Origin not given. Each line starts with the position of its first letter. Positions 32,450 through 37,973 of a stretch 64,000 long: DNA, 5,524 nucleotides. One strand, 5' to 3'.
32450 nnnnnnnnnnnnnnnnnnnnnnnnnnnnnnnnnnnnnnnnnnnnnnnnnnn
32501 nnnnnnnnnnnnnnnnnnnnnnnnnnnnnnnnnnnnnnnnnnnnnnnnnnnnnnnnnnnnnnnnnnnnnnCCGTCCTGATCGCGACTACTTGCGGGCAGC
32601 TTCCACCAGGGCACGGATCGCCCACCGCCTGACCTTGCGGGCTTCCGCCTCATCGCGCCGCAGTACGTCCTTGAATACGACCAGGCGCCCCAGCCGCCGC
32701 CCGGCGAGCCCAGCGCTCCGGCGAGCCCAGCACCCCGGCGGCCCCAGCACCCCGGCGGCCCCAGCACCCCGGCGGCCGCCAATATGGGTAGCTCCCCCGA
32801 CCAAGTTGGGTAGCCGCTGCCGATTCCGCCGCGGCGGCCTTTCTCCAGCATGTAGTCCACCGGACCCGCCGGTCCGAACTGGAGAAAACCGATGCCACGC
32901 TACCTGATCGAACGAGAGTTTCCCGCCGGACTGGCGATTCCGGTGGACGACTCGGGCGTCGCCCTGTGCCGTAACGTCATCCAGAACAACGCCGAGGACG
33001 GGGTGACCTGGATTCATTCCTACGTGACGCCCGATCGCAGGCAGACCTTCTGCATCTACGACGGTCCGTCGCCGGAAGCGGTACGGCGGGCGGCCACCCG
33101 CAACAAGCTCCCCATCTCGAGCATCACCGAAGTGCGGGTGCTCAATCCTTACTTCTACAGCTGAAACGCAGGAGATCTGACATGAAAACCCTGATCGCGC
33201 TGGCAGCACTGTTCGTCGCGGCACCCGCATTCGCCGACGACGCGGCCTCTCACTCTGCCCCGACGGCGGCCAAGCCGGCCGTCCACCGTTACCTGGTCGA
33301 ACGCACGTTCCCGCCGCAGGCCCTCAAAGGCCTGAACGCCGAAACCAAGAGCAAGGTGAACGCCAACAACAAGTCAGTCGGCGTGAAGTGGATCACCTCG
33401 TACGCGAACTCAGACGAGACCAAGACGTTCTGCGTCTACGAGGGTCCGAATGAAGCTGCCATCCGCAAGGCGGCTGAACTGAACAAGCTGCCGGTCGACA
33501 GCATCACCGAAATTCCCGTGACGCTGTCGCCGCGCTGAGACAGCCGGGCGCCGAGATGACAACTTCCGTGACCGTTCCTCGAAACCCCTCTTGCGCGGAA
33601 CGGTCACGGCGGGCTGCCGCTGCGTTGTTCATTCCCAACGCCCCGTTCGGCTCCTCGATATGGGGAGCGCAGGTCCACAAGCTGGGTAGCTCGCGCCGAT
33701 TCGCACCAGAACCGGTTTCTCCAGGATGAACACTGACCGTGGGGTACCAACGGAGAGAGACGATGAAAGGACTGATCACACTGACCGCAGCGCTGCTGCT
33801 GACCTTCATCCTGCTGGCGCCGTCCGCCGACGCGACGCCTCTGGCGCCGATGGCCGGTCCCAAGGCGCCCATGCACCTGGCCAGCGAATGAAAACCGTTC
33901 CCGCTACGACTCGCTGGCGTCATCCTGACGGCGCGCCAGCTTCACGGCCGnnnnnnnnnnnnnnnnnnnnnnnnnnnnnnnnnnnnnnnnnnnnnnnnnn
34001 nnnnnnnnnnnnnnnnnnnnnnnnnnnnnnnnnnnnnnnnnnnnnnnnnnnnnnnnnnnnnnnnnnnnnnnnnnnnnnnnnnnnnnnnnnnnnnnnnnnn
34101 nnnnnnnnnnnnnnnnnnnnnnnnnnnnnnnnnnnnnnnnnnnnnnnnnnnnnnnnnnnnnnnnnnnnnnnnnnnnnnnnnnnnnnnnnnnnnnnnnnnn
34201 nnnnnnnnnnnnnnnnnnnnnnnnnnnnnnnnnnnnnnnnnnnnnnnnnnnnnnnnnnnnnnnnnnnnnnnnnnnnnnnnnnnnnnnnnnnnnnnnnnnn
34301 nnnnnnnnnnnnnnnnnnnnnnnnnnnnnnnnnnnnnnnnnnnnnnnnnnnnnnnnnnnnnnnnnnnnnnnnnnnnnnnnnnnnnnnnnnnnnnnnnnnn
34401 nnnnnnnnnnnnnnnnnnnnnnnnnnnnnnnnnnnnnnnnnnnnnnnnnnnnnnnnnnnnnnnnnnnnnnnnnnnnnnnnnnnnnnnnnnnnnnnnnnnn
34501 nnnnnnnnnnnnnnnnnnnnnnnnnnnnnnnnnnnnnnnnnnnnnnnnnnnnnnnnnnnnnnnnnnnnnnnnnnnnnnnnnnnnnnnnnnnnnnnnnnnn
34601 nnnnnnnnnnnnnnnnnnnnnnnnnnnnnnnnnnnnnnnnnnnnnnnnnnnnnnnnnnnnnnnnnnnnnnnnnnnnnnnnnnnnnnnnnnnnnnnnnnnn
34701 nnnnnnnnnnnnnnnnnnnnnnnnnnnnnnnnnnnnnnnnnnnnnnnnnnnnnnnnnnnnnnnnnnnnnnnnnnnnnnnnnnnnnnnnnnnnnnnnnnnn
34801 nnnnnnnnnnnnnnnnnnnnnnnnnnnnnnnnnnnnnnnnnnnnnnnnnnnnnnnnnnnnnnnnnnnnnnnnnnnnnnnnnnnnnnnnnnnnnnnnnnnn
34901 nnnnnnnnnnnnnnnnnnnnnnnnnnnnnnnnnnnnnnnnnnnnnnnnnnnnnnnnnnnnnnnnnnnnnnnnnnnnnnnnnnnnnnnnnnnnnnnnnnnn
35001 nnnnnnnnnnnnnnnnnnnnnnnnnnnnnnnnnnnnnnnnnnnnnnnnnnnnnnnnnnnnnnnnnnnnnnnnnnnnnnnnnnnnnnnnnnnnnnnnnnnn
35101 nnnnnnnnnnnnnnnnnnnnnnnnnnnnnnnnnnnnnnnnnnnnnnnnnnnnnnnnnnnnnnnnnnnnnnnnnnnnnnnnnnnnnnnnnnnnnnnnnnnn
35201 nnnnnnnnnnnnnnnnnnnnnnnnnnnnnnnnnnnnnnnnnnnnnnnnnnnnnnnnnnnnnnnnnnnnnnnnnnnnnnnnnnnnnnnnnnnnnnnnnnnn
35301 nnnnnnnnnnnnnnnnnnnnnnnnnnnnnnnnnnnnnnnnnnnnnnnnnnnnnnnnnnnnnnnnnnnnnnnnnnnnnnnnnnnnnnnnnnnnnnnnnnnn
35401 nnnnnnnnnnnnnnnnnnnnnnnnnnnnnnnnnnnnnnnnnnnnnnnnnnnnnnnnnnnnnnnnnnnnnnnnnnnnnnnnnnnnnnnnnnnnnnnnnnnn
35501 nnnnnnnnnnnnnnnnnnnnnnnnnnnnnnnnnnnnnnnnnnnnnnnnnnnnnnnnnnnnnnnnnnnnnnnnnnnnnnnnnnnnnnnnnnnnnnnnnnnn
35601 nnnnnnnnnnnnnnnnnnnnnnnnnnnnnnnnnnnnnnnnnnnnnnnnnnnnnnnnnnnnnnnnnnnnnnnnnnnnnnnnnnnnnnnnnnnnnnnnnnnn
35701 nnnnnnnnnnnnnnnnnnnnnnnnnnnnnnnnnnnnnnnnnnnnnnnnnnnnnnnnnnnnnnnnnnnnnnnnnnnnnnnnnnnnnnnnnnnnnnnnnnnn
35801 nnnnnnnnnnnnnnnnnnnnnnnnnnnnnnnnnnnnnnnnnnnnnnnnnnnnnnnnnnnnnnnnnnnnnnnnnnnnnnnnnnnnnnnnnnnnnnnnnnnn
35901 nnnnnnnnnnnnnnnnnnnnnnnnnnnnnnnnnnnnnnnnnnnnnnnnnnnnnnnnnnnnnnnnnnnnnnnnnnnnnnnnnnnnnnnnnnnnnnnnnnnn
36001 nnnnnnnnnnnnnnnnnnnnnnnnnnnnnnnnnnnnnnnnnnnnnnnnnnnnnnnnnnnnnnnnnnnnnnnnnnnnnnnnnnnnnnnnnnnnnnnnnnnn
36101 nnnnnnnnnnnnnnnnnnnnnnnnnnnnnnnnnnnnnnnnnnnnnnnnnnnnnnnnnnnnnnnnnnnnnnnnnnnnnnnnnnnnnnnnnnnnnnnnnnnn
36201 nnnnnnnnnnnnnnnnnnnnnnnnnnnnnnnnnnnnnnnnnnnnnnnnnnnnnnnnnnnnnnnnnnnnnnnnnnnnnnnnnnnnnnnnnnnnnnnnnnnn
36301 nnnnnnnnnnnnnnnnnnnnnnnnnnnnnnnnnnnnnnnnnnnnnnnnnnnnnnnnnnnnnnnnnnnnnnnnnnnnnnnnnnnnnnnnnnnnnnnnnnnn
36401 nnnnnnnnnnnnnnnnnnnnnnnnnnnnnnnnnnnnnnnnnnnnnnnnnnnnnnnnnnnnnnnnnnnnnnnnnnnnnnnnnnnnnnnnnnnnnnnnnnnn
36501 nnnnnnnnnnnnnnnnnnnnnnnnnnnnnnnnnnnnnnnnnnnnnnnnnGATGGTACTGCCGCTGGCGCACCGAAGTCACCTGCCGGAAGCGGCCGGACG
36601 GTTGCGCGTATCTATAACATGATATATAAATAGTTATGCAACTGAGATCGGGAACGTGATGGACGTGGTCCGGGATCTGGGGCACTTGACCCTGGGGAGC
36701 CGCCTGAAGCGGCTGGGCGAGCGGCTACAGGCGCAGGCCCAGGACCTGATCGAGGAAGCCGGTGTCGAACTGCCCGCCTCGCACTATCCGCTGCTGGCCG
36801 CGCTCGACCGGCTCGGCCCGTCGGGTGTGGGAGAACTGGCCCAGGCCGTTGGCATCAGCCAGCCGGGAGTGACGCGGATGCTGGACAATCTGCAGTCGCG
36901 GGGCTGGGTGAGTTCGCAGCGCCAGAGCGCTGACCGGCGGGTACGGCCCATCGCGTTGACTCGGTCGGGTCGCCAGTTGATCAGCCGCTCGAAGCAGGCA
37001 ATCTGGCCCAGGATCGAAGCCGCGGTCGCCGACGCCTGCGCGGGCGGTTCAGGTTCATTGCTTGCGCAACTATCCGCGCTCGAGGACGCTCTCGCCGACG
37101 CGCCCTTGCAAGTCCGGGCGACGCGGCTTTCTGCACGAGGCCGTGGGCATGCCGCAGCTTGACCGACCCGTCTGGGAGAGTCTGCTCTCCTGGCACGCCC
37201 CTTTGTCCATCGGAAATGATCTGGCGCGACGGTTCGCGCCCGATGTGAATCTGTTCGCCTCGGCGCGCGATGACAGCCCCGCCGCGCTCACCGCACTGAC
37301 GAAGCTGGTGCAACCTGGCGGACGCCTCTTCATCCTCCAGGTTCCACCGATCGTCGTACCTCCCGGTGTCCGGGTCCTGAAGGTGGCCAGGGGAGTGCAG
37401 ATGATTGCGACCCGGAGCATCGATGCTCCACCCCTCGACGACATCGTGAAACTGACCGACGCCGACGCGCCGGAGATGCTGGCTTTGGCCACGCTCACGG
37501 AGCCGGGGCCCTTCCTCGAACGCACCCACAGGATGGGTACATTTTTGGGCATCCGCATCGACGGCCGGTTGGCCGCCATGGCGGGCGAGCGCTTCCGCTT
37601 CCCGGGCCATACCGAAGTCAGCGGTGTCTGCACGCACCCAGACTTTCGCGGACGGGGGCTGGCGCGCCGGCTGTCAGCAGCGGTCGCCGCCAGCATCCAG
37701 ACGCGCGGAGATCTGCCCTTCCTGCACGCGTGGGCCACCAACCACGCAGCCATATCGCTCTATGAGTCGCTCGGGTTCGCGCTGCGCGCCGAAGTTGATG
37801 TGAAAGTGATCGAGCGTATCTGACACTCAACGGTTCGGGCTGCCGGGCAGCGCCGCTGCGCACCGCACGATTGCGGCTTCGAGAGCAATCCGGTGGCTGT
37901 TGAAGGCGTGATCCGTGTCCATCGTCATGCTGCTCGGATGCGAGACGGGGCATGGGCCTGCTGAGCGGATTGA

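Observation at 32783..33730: Twice-occurring 72-nt cis-element with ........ direct repeats at a fixed 22-bp spacing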

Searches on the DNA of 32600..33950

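Call 53: search_rna_families(source=window, start=32600, end=33950, threshold=evalue, max_evalue=1)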
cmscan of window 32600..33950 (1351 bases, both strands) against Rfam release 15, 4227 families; matches with E-value up to 1: 0.
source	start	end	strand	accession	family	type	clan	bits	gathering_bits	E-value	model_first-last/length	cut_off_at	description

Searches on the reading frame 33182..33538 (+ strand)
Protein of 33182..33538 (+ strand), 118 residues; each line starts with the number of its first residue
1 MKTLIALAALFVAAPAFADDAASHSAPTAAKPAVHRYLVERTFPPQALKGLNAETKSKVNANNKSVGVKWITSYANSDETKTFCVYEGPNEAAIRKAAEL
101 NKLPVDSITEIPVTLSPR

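Call 5: search_protein_families(library=pfam, proteins=[window:33182-33538:+], max_evalue=0.01)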
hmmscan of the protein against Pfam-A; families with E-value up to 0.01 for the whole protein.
window:33182-33538:+ (118 aa): 2 families
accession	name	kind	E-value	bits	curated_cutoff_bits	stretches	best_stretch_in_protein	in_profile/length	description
PF14026.12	SCO4226-like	-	2.4e-19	69.7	28.5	1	37-111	1-76/76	Nickel responsive protein SCO4226-like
PF08734.17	GYD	-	0.0012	19.3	31.4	1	37-98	1-65/91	GYD domain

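Call 38: search_protein_families(library=ncbifam, proteins=[window:33182-33535:+], max_evalue=0.01)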
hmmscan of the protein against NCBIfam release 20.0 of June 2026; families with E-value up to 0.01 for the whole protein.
window:33182-33535:+ (118 aa): 1 family
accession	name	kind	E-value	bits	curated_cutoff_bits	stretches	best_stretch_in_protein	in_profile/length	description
NF033706.1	Ni_bind_SCO4226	equivalog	0.0011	18.9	125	1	62-114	29-81/82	SCO4226 family nickel-binding protein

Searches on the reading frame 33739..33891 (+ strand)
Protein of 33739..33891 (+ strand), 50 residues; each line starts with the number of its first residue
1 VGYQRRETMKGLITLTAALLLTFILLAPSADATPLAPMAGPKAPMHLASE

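Call 5: search_protein_families(library=pfam, proteins=[window:33739-33891:+], max_evalue=0.01)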
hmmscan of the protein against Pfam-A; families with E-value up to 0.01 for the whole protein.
window:33739-33891:+ (50 aa): 0 families

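Call 38: search_protein_families(library=ncbifam, proteins=[window:33763-33888:+], max_evalue=0.01)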
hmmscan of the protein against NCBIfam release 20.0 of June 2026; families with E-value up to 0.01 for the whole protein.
window:33763-33888:+ (42 aa): 0 families

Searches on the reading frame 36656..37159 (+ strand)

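Call 38: search_protein_families(library=ncbifam, proteins=[window:36656-37159:+], max_evalue=0.01)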
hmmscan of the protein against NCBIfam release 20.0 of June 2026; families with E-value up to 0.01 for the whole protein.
window:36656-37159:+ (168 aa): 21 families
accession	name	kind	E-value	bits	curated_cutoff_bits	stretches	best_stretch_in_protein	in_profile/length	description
NF002926.0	PRK03573.1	equivalog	1.5e-11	44.4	120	1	12-116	4-107/144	transcriptional regulator SlyA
NF041230.1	BagL_FevM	exception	3.7e-07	30.3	230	1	38-113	37-112/145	MarR family transcriptional regulator BagL/FevM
TIGR02337.1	HpaR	equivalog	4.4e-07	29.8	121.2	1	46-114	33-101/130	homoprotocatechuate degradation operon regulator HpaR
NF008273.0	PRK11050.1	equivalog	1.2e-06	28.3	153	1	60-114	59-107/156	manganese-binding transcriptional regulator MntR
NF008122.0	PRK10870.1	equivalog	2.6e-06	27.2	157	1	59-110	75-126/176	transcriptional repressor MprA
NF050133.1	TransRegFabT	equivalog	2e-05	24.9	200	1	60-112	48-99/138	fatty acid biosynthesis transcriptional regulator FabT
NF033788.1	HTH_metalloreg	subfamily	2.2e-05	24.1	55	1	46-92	16-62/77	metalloregulator ArsR/SmtB family transcription factor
NF008565.1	PRK11512.1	equivalog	2.3e-05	24.4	240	1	41-116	40-115/144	multiple antibiotic resistance transcriptional regulator MarR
NF052638.1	TransRegOhrRVib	equivalog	2.6e-05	23.9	200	1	58-114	54-110/141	transcriptional regulator OhrR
NF045593.1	bilirub_TF_BilQ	equivalog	3.2e-05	23.6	125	1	58-115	47-104/135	bilirubin utilization transcriptional regulator BilQ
NF053777.1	Saro0803TransReg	equivalog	9.7e-05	22.1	200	1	60-117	56-113/140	Saro_0803 family transcriptional regulator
NF052438.1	TransRegRv0880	equivalog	0.00012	21.9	220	1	43-115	36-108/143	Rv0880 family HTH-type transcriptional regulator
TIGR03433.1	padR_acidobact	paralog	0.00016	21.7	101.8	1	70-126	40-97/101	PadR family transcriptional regulator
NF011671.1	PRK15090.1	equivalog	0.00034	19.9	275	1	44-94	17-66/256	DNA-binding transcriptional regulator KdgR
NF038251.1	AdcR_fam_Zn_TF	equivalog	0.00047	20.4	175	1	59-108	53-102/143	zinc-dependent MarR family transcriptional regulator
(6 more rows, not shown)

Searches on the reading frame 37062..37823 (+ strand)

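Call 5: search_protein_families(library=pfam, proteins=[window:37062-37823:+], max_evalue=0.01)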
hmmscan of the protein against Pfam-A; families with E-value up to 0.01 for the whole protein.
window:37062-37823:+ (253 aa): 6 families
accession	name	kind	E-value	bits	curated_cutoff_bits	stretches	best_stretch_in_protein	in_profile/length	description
PF08445.16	FR47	-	1.7e-20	73.2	22.1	1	162-243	2-81/86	FR47-like protein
PF00583.31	Acetyltransf_1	-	4.4e-14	53.2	20.7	1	152-239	25-116/116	Acetyltransferase (GNAT) family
PF13508.13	Acetyltransf_7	-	1.6e-09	38.4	27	1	161-239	5-82/84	Acetyltransferase (GNAT) domain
PF12746.13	GNAT_acetyltran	-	5.3e-07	30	26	1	164-244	162-239/243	GNAT acetyltransferase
PF13673.13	Acetyltransf_10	-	3.1e-06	27.6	23.6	1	160-240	32-108/128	Acetyltransferase (GNAT) domain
PF13527.13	Acetyltransf_9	-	3.6e-05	24.2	25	1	185-240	74-125/127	Acetyltransferase (GNAT) domain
